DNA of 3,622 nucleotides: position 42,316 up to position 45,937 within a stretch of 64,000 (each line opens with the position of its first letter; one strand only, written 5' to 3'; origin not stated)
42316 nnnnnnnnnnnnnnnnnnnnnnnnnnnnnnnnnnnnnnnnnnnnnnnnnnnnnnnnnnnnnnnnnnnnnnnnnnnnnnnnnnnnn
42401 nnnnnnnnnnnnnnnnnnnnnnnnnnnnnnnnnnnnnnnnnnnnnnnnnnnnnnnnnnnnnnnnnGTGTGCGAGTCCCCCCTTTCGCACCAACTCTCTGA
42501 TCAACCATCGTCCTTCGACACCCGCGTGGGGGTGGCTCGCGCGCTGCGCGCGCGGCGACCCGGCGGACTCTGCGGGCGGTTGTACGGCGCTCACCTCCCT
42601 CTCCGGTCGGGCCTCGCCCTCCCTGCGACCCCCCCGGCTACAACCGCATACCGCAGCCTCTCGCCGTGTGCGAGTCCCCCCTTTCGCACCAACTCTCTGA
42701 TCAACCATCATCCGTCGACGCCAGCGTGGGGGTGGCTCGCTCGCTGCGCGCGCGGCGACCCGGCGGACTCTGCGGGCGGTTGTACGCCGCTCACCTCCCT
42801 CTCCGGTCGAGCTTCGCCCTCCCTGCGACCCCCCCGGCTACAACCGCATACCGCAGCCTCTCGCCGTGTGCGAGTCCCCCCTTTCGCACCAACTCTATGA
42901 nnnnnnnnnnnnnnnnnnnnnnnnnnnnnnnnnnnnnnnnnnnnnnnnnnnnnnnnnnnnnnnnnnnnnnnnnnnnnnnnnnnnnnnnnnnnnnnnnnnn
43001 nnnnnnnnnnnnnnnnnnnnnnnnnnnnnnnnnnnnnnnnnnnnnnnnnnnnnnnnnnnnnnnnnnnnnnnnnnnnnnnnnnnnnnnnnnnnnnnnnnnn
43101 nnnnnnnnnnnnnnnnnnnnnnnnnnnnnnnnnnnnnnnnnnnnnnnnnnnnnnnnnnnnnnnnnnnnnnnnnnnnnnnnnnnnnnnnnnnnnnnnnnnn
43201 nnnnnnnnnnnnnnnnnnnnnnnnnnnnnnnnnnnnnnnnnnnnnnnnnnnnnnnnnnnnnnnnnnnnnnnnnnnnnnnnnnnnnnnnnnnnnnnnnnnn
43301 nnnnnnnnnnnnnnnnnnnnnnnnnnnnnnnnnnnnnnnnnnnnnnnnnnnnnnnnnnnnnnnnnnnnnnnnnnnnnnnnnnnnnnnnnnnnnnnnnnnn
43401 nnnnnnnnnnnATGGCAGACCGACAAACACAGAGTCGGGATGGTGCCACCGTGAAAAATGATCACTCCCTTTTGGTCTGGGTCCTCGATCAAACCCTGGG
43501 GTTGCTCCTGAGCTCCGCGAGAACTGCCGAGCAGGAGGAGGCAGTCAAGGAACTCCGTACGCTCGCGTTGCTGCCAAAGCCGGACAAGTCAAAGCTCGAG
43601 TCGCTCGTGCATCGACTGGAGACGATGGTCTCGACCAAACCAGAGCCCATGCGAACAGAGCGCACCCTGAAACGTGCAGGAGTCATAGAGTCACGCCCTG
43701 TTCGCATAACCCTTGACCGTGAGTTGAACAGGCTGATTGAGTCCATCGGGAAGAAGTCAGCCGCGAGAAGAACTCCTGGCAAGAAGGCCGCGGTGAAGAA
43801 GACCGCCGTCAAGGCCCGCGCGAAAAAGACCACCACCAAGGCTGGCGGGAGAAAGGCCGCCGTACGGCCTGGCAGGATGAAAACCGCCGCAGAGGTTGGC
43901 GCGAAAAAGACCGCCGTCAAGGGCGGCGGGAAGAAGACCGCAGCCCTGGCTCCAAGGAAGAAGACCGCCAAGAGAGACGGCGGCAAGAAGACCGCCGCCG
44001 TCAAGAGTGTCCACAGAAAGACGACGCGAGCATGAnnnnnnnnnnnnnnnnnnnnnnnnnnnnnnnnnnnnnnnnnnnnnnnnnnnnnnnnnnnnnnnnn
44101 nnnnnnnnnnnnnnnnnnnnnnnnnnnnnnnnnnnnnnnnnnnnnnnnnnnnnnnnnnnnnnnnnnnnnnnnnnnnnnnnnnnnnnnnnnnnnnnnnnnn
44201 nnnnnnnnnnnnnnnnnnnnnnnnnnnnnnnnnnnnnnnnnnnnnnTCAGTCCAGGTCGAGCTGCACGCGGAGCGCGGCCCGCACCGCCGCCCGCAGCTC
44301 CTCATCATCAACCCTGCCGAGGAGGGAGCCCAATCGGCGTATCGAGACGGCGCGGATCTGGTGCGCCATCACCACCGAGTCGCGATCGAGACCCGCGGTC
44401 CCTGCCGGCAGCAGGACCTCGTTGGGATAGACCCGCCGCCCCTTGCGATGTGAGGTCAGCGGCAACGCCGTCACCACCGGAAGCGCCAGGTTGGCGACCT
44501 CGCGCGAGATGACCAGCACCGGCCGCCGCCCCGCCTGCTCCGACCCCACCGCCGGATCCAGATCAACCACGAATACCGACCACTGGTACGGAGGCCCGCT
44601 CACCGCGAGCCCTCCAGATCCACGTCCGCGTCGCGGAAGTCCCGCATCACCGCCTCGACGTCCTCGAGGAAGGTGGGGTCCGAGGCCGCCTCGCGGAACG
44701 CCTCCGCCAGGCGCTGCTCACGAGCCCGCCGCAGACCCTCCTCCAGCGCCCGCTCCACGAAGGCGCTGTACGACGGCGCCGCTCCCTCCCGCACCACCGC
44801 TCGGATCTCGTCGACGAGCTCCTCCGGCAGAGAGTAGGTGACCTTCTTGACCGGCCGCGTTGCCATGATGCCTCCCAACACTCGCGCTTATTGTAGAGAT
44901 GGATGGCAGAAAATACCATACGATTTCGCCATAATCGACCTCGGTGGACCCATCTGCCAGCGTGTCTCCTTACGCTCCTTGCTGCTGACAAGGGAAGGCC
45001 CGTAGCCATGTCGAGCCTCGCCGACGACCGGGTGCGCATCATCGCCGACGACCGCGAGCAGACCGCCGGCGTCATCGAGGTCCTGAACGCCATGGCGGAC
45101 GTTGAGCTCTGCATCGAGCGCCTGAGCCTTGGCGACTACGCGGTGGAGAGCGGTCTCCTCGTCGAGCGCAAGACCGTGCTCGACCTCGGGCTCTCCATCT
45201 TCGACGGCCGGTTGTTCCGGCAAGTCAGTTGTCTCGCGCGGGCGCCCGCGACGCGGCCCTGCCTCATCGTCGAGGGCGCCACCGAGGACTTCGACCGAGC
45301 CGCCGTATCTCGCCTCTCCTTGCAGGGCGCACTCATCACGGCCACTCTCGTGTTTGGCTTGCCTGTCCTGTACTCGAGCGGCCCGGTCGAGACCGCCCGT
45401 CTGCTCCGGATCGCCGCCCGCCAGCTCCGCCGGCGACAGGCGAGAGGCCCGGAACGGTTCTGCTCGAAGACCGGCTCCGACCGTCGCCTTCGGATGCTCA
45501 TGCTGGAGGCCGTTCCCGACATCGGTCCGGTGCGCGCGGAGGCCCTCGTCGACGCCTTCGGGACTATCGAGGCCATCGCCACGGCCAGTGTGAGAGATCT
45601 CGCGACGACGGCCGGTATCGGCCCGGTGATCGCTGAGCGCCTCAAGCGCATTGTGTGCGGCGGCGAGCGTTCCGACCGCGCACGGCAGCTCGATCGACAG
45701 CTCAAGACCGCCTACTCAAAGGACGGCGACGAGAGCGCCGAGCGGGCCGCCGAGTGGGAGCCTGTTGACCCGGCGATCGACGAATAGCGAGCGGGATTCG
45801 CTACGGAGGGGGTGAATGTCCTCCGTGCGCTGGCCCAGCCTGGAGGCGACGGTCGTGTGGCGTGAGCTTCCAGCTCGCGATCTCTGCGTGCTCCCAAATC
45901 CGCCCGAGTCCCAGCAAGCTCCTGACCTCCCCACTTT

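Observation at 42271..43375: The 3' end of tRNA-Leu(CAG) recurs five more times at an exact 200-bp period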

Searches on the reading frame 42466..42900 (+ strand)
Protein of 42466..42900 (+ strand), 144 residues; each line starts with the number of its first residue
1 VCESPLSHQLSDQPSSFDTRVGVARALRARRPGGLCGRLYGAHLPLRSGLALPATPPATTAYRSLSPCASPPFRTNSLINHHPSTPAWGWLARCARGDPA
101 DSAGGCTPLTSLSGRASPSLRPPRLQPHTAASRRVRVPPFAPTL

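Call 60: find_homologous_proteins(query=window:42466-42900:+, max_evalue=0.001)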
Query window:42466-42900:+ (144 aa): 3 proteins with E <= 0.001 among 216 candidates.
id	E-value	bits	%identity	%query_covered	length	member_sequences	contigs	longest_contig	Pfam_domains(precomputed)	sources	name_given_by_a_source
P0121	6.1e-37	145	95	53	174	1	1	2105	-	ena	-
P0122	8.5e-12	63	71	33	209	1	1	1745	-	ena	-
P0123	1.2e-6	47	42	55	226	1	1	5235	-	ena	-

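Call 61: find_encoding_contigs(protein=P0121, flank=5000, max_places=5)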
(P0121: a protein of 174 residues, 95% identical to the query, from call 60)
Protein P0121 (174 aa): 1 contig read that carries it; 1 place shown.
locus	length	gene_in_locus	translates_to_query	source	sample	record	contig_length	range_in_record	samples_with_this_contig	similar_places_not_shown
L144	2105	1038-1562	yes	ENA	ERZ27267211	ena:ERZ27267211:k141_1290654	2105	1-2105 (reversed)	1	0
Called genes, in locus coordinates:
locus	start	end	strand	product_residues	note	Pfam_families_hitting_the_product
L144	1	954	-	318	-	?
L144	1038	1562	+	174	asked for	-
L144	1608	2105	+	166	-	?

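Call 62: find_encoding_contigs(protein=P0122, flank=5000, max_places=5)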
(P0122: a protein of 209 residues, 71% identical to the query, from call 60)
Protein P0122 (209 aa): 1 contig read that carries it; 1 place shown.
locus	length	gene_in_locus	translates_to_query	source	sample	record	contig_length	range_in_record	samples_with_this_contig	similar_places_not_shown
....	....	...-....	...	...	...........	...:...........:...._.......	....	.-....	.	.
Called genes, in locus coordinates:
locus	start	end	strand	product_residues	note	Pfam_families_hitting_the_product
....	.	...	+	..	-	?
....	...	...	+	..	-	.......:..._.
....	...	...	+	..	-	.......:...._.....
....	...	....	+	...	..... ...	-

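Call 91: find_encoding_contigs(protein=P0123, flank=5000, max_places=4)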
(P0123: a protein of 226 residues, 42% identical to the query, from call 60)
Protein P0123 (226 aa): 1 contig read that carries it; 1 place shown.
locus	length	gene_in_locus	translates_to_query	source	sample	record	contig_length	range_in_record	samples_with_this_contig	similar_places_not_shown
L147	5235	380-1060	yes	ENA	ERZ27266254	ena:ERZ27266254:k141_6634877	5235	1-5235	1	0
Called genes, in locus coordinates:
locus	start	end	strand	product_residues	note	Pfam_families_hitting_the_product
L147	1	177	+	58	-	?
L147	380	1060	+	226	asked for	-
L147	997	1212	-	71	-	-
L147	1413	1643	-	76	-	PF12441:CopG_antitoxin (weak)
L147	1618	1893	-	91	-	PF04365:BrnT_toxin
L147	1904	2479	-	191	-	-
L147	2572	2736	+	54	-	-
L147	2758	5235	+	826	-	?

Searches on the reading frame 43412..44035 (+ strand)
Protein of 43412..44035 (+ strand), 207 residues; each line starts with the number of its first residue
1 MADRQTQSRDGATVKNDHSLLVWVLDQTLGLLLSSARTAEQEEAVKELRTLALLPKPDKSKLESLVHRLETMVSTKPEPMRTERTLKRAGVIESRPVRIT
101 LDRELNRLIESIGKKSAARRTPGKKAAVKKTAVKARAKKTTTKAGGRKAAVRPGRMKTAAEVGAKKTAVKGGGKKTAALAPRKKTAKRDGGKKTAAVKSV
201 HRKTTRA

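Call 8: search_protein_families(library=pfam, proteins=[window:43412-44035:+], max_evalue=0.01)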
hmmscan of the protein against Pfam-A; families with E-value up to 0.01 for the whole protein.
window:43412-44035:+ (207 aa): 1 family
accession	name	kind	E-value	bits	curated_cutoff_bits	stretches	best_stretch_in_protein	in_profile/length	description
PF20227.3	DUF6586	-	0.0052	17.5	27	1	39-112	70-139/153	Family of unknown function (DUF6586)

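Call 25: find_encoding_contigs(protein=window:43412-44035:+, flank=4000, max_places=10)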
Protein window:43412-44035:+ (207 aa): no gene with exactly this product is on record in the collection.

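Call 26: find_encoding_contigs(protein=window:43451-44035:+, flank=4000, max_places=10)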
Protein window:43451-44035:+ (194 aa): no gene with exactly this product is on record in the collection.
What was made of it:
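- Tried and rejected: Not on record (calls 25, 26).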

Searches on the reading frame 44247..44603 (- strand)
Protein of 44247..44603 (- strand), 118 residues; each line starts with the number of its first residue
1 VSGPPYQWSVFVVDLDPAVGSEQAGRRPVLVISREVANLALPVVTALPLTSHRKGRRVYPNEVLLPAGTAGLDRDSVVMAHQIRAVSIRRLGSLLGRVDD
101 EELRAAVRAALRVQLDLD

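Call 44: search_protein_families(library=pfam, proteins=[window:44247-44603:-], max_evalue=0.01)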
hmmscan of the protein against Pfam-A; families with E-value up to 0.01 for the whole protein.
window:44247-44603:- (118 aa): 1 family
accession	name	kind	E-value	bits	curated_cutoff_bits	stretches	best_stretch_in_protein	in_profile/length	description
PF02452.23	PemK_toxin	-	7.5e-27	94.1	23.1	1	7-113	2-107/109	PemK-like, MazF-like toxin of type II toxin-antitoxin system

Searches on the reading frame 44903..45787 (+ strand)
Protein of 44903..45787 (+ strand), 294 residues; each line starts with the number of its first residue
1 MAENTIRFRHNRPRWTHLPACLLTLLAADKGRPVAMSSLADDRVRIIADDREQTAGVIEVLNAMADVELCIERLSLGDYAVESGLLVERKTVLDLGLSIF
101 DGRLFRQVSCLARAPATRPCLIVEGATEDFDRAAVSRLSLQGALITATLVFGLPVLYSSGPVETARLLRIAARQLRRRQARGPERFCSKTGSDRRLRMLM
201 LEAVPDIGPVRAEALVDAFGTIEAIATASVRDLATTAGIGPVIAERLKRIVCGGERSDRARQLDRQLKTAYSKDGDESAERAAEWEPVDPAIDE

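Call 8: search_protein_families(library=pfam, proteins=[window:44903-45787:+], max_evalue=0.01)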
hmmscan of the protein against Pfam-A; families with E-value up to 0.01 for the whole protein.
window:44903-45787:+ (294 aa): 4 families
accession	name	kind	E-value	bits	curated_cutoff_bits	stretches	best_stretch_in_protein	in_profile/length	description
PF02732.21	ERCC4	-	1.6e-21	77.1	24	1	49-168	2-137/140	ERCC4 domain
PF14520.12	HHH_5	-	3.1e-12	47.2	27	1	200-248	3-52/57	Helix-hairpin-helix domain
PF12826.13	HHH_2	-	1.8e-08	34.8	27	1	204-247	8-51/64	Helix-hairpin-helix motif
PF00633.29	HHH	-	4.6e-06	26.6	24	0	201-217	13-29/30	Helix-hairpin-helix motif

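Call 28: find_homologous_proteins(query=window:44903-45787:+, max_evalue=1e-30)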
Query window:44903-45787:+ (294 aa): 791 proteins with E <= 1e-30 among 8000 candidates; the best 120 are listed.
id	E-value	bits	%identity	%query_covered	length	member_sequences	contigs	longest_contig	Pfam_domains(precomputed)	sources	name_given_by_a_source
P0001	4.8e-111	389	87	75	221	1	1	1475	PF12826.14,PF14520.13,PF02732.22,PF00633.30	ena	-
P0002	1.9e-110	387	88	75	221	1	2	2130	PF12826.14,PF14520.13,PF02732.22,PF00633.30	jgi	jgi:DNA excision repair protein ERCC-4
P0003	3.8e-110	386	87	75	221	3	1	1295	PF12826.14,PF14520.13,PF02732.22,PF00633.30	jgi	-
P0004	9.5e-110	384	88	75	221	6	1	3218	PF12826.14,PF14520.13,PF02732.22,PF00633.30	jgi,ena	-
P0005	1.7e-109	384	87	75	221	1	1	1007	PF12826.14,PF14520.13,PF02732.22,PF00633.30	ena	-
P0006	3.8e-109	383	86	75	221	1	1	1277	PF12826.14,PF14520.13,PF02732.22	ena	-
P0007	1.6e-108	380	86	75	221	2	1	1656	PF12826.14,PF14520.13,PF02732.22,PF00633.30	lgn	-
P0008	5.2e-107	375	84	75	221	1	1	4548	PF12826.14,PF14520.13,PF02732.22,PF00633.30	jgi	jgi:ERCC4-type nuclease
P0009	7.2e-107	375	85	75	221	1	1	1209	PF12826.14,PF14520.13,PF02732.22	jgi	jgi:DNA excision repair protein ERCC-4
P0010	1.1e-106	374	84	75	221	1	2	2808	PF12826.14,PF14520.13,PF02732.22,PF00633.30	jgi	jgi:ERCC4-type nuclease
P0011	1.7e-106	374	85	75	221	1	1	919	PF12826.14,PF14520.13,PF02732.22,PF00633.30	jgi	-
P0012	2.0e-106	374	83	75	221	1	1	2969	PF12826.14,PF14520.13,PF02732.22,PF00633.30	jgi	jgi:ERCC4-type nuclease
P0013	2.2e-106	373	83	75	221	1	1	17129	PF12826.14,PF14520.13,PF02732.22,PF00633.30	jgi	jgi:ERCC4-type nuclease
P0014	3.0e-106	373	84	75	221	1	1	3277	PF12826.14,PF14520.13,PF02732.22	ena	-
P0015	3.7e-106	373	82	76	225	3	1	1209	PF12826.14,PF14520.13,PF02732.22,PF00633.30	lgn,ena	-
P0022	3.4e-104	366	85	75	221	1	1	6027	PF12826.14,PF14520.13,PF02732.22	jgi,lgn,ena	-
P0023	9.4e-104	365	84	74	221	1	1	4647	PF12826.14,PF14520.13,PF02732.22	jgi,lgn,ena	-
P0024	6.4e-101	356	82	74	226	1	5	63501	PF12826.14,PF14520.13,PF02732.22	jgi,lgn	jgi:ERCC4-type nuclease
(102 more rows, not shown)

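Call 29: find_encoding_contigs(protein=P0024, flank=6000, max_places=6)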
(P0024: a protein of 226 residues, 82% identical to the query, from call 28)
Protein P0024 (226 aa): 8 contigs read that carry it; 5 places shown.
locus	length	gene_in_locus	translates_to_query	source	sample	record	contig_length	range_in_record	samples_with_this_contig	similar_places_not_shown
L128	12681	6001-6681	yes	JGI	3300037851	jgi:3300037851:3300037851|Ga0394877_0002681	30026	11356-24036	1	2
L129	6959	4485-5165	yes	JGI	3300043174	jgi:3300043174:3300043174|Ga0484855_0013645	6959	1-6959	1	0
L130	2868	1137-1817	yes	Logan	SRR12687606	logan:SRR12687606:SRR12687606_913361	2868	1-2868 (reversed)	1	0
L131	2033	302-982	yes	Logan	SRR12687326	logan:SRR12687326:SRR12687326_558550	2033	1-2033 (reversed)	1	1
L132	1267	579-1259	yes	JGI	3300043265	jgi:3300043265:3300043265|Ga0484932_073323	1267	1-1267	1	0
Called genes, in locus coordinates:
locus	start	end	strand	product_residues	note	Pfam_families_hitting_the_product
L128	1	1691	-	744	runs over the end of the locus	PF08206:OB_RNB (weak), PF17876:CSD2, PF00773:RNB, PF00575:S1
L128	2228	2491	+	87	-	PF04014:MazE_antitoxin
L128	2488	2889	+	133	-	PF13470:PIN_3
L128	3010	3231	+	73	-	PF01402:RHH_1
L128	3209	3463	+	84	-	PF05016:ParE_toxin, PF15781:ParE-like_toxin (weak)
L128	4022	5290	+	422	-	PF13173:AAA_14, PF13635:DUF4143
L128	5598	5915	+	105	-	PF02452:PemK_toxin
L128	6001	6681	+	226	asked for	PF02732:ERCC4, PF12826:HHH_2, PF14520:HHH_5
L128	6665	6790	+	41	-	-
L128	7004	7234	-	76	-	PF12441:CopG_antitoxin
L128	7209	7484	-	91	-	PF04365:BrnT_toxin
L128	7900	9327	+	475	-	PF00753:Lactamase_B, PF13428:TPR_14 (weak)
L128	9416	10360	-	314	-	PF00561:Abhydrolase_1, PF12146:Hydrolase_4, PF12697:Abhydrolase_6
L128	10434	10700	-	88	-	-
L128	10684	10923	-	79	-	-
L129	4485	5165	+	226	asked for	PF02732:ERCC4, PF12826:HHH_2, PF14520:HHH_5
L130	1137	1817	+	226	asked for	PF02732:ERCC4, PF12826:HHH_2, PF14520:HHH_5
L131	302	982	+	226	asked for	PF02732:ERCC4, PF12826:HHH_2, PF14520:HHH_5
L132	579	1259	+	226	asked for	PF02732:ERCC4, PF12826:HHH_2, PF14520:HHH_5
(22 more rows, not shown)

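Call 30: find_encoding_contigs(protein=P0013, flank=6000, max_places=4)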
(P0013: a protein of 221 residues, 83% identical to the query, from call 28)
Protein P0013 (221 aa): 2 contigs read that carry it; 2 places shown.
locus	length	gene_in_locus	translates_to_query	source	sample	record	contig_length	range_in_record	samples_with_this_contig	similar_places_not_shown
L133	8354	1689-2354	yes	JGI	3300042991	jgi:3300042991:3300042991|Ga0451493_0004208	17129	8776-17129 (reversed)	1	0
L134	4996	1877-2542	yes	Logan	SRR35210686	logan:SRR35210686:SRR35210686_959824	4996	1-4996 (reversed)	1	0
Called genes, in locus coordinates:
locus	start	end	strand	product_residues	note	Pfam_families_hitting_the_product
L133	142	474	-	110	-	PF02452:PemK_toxin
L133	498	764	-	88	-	-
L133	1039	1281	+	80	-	PF01402:RHH_1 (weak)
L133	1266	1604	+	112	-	PF02452:PemK_toxin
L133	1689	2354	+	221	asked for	PF02732:ERCC4, PF00633:HHH (faint), PF12826:HHH_2, PF14520:HHH_5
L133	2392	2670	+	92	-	PF01850:PIN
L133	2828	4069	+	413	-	PF13173:AAA_14, PF13635:DUF4143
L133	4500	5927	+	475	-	PF00753:Lactamase_B, PF13432:TPR_16 (faint), PF00515:TPR_1 (faint), PF13428:TPR_14 (faint)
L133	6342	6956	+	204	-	PF13489:Methyltransf_23, PF01135:PCMT, PF06325:PrmA, PF01209:Ubie_methyltran, PF13847:Methyltransf_31, PF08241:Methyltransf_11, PF08242:Methyltransf_12, PF13649:Methyltransf_25, +3 more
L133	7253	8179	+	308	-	PF24096:DUF7379, PF05057:DUF676 (weak), PF07819:PGAP1 (weak), PF12697:Abhydrolase_6 (weak)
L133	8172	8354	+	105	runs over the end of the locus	-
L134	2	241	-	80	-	?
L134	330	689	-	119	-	PF02452:PemK_toxin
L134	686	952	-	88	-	-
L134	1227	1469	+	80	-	PF01402:RHH_1 (weak)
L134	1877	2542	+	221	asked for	PF02732:ERCC4, PF00633:HHH (faint), PF12826:HHH_2, PF14520:HHH_5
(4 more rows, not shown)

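Call 31: find_encoding_contigs(protein=P0022, flank=6000, max_places=4)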
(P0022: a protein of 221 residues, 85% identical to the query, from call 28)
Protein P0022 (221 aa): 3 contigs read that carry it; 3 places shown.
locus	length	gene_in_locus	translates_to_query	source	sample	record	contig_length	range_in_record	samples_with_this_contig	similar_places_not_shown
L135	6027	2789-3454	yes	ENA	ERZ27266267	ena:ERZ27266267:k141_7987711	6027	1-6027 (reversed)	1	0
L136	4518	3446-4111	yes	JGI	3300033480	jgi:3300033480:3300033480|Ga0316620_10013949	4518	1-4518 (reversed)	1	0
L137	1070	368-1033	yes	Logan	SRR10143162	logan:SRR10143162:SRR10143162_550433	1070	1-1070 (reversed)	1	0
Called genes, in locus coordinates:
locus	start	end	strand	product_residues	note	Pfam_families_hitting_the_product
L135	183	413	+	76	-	PF22180:RH3_dom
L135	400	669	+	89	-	PF05016:ParE_toxin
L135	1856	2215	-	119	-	PF02452:PemK_toxin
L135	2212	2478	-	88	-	-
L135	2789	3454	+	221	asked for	PF02732:ERCC4, PF12826:HHH_2, PF14520:HHH_5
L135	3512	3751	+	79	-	PF02604:PhdYeFM_antitox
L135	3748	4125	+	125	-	PF01850:PIN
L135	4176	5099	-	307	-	PF13484:Fer4_16 (weak)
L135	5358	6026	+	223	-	?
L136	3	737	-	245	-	?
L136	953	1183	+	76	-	PF22180:RH3_dom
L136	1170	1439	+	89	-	PF05016:ParE_toxin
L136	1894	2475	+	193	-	-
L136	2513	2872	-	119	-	PF02452:PemK_toxin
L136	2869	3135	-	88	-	-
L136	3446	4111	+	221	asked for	PF02732:ERCC4, PF12826:HHH_2, PF14520:HHH_5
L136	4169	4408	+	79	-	PF02604:PhdYeFM_antitox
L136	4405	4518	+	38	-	?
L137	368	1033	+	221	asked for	PF02732:ERCC4, PF12826:HHH_2, PF14520:HHH_5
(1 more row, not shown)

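Call 46: find_encoding_contigs(protein=P0023, flank=5000, max_places=4)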
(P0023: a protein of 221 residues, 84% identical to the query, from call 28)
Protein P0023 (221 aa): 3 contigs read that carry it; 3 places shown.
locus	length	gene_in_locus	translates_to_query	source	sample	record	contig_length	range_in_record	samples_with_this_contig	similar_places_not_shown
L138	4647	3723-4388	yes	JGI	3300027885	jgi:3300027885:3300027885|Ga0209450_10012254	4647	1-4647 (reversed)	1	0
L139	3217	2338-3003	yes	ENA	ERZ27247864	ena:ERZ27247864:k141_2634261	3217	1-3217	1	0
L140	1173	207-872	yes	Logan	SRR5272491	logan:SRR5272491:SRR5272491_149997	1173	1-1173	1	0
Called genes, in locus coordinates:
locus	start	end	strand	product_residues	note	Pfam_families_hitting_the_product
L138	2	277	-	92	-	?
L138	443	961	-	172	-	-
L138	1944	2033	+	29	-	-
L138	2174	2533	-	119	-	PF02452:PemK_toxin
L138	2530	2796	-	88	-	-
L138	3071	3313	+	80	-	PF01402:RHH_1 (weak)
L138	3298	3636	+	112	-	PF02452:PemK_toxin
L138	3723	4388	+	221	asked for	PF02732:ERCC4, PF12826:HHH_2, PF14520:HHH_5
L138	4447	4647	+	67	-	?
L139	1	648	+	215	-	?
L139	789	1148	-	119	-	PF02452:PemK_toxin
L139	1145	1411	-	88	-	-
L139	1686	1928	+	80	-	PF01402:RHH_1 (weak)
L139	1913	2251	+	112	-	PF02452:PemK_toxin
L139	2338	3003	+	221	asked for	PF02732:ERCC4, PF12826:HHH_2, PF14520:HHH_5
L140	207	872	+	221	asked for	PF02732:ERCC4, PF12826:HHH_2, PF14520:HHH_5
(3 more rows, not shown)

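Call 47: find_encoding_contigs(protein=P0008, flank=5000, max_places=4)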
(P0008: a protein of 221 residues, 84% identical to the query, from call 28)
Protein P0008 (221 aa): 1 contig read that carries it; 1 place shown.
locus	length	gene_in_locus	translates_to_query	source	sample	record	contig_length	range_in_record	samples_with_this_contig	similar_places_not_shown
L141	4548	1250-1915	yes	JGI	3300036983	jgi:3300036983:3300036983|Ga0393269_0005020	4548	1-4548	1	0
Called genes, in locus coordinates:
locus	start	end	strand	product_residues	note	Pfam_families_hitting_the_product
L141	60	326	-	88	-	-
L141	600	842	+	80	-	-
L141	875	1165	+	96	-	PF02452:PemK_toxin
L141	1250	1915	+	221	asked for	PF02732:ERCC4, PF00633:HHH (faint), PF12826:HHH_2, PF14520:HHH_5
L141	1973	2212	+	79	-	PF02604:PhdYeFM_antitox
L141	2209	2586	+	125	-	PF01850:PIN, PF13470:PIN_3 (weak)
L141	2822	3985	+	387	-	PF13173:AAA_14, PF13635:DUF4143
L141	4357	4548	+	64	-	?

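Call 48: find_encoding_contigs(protein=P0004, flank=5000, max_places=6)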
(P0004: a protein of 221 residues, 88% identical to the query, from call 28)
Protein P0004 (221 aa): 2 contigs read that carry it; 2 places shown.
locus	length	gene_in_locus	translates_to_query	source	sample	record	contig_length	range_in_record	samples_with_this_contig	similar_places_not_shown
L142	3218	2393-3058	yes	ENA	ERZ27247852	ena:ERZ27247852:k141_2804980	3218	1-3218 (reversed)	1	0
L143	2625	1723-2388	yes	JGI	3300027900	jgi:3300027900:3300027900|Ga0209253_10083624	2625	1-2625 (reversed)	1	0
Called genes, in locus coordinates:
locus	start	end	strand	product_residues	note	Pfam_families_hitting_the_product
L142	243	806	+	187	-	-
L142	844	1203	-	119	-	PF02452:PemK_toxin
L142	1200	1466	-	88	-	-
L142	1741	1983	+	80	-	PF01402:RHH_1 (weak)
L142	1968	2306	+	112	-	PF02452:PemK_toxin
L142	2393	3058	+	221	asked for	PF02732:ERCC4, PF00633:HHH (faint), PF12826:HHH_2, PF14520:HHH_5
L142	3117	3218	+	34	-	?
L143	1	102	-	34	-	?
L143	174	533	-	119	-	PF02452:PemK_toxin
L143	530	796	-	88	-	-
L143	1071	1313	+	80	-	PF01402:RHH_1 (weak)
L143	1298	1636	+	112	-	PF02452:PemK_toxin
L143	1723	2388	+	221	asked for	PF02732:ERCC4, PF00633:HHH (faint), PF12826:HHH_2, PF14520:HHH_5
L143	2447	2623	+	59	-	?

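Call 105: search_protein_families(library=pfam, proteins=[L138:1103-1351:-, L138:443-961:-], max_evalue=1)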
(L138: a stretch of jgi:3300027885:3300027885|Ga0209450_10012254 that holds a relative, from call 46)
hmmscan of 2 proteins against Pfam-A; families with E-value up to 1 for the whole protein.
L138:1103-1351:- (82 aa): 0 families

L138:443-961:- (172 aa): 5 families
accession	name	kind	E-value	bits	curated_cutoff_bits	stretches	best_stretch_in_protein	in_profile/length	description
PF02915.23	Rubrerythrin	-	3e-05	24.8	22.8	2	3-52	85-134/137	Rubrerythrin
PF00210.30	Ferritin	-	0.00023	21.5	24.5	1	2-58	80-139/142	Ferritin-like domain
PF13668.12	Ferritin_2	-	0.0014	19.2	24.7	1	101-151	2-62/138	Ferritin-like domain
PF13794.12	MiaE_2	-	0.015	15.5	25.2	1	93-152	81-139/185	tRNA-(MS[2]IO[6]A)-hydroxylase (MiaE)-like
PF17221.8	COMMD1_N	-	0.15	12.9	23.4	1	15-81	13-79/102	COMMD1 N-terminal domain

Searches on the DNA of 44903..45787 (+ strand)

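Call 90: search_rna_families(source=L138, start=1, end=440, threshold=evalue, max_evalue=10)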
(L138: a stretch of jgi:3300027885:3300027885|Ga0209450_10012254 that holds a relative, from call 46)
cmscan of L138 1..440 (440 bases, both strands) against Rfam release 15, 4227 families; matches with E-value up to 10: 8.
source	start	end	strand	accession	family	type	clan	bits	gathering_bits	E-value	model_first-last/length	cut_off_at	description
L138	151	209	+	RF02784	SorX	Gene; sRNA;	-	22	46.6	0.005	1-73/73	no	Singlet oxygen resistance RNA X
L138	1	72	+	RF00005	tRNA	Gene; tRNA;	CL00001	20.5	29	0.09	11-71/71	5'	tRNA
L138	322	416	+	RF02203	WT1-AS_1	Gene; lncRNA;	-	16.9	40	6.2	1-109/109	no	WT1 antisense RNA conserved region 1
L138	48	64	-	RF04351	Plastid-psbl-rps4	Cis-reg;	-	14.7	68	2.8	9-25/53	no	Plastid-psbl-rps4 3UTR RNA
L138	38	71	+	RF01684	mascRNA-menRNA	Gene;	-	13.7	42.5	6.6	1-56/56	no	MALAT1-associated small cytoplasmic RNA/MEN beta RNA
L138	165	208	-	RF01768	flavi_FSE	Cis-reg; frameshift_element;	-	13.5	43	1.5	1-62/62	no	ribosomal frameshift site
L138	125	138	+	RF03031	ssnA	Cis-reg;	-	11.6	37.3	6.3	21-34/48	no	ssnA RNA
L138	187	210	+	RF00457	IRES_mnt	Cis-reg; IRES;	-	10.8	100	2.2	130-153/203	no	Mnt IRES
